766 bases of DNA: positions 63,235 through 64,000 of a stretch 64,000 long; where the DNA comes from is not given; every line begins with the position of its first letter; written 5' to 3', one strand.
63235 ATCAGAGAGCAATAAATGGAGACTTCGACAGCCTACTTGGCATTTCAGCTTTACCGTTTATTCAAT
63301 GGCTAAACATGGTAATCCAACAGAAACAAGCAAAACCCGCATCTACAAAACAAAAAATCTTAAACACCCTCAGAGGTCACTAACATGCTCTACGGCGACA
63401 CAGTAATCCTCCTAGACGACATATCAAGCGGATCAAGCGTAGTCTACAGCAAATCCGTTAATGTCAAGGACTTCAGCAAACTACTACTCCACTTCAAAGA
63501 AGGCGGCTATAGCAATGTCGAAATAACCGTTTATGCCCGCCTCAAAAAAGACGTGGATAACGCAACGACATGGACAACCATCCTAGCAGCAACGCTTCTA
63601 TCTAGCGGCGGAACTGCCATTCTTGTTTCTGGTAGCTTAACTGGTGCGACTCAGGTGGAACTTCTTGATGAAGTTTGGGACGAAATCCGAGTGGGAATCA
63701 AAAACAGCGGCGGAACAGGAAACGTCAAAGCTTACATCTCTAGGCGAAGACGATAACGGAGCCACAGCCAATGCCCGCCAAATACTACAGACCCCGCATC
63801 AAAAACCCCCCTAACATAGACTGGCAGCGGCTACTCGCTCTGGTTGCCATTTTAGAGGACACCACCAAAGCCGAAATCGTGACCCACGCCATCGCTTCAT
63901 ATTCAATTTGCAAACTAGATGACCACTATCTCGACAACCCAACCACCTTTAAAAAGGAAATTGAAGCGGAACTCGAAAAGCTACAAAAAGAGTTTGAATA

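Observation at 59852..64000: Virus/plasmid-like module: TM-anchored P-loop ATPase plus a translationally coupled string of small unknown ORFs with RHH-type regulators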

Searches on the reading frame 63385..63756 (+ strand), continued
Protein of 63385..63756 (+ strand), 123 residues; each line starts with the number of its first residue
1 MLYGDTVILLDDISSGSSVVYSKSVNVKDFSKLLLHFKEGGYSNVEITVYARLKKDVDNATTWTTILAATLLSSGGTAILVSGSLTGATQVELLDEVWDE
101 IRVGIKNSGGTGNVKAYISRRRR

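Call 97: search_dna_similar(query=L001:3309-4985:+, collection=phages, mode=protein, max_evalue=0.01, max_rows=12)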
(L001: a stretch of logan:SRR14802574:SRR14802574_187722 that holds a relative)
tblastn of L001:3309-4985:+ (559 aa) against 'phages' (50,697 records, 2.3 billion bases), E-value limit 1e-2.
Records with a match: 1; places in all: 1; records where one place covers at least 80% of the query: 0.
Best place of each record, by identity: <60% 1.
By first word of the organism name: Pseudomonas 1.
By host as written in the record: Pseudomonas aeruginosa 1.
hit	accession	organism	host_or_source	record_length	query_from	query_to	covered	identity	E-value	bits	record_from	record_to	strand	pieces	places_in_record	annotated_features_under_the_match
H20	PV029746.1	Pseudomonas phage Phipami28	Pseudomonas aeruginosa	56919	149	388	43%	21.9%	1e-6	57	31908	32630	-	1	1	hypothetical protein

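Call 98: search_dna_similar(query=window:63385-63753:+, collection=phages, mode=protein, max_evalue=0.1, max_rows=12)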
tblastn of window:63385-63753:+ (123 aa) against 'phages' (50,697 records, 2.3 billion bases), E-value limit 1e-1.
No match.

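Call 100: get_annotated_region(hit=H17, flank=2500)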
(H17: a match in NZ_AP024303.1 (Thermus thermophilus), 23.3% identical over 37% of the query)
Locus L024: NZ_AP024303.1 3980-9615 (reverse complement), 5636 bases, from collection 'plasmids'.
description: Thermus thermophilus strain HB5002 plasmid pHB5002c, complete sequence
organism: Thermus thermophilus (NCBI taxid 274)
taxonomy: Bacteria; Deinococcota; Deinococci; Thermales; Thermaceae; Thermus; Thermus thermophilus
host: -; source: -; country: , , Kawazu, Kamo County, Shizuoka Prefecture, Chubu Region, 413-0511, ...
typing (MOB-suite, as given by PLSDB): non-mobilizable
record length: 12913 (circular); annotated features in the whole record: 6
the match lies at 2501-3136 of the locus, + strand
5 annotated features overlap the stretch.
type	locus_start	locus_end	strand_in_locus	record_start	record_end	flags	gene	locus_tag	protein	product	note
CDS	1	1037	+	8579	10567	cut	-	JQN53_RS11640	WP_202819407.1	helix-turn-helix transcriptional regulator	-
CDS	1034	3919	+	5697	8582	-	-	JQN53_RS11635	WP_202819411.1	toprim domain-containing protein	-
CDS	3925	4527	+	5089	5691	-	-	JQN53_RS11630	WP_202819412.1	ParA family protein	-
CDS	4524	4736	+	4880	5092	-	-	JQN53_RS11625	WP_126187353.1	hypothetical protein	-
CDS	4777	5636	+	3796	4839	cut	-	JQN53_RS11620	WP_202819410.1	exodeoxyribonuclease VII large subunit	-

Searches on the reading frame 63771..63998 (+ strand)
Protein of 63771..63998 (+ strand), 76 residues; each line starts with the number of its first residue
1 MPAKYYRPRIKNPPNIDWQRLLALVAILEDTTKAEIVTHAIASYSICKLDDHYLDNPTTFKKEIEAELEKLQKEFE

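Call 9: search_protein_families(library=phrogs, proteins=[window:63771-63998:+], max_evalue=1)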
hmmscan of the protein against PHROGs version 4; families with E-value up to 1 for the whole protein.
window:63771-63998:+ (76 aa): 2 families
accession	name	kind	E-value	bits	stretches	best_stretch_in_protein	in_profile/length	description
phrog_34401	-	unknown function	0.13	13.5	1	46-75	24-52/71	-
phrog_24549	-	unknown function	0.15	13.3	1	36-76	11-51/57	-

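Call 10: search_protein_families(library=ncbifam, proteins=[window:63771-63998:+], max_evalue=1)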
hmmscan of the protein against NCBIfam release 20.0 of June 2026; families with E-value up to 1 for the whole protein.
window:63771-63998:+ (76 aa): 0 families
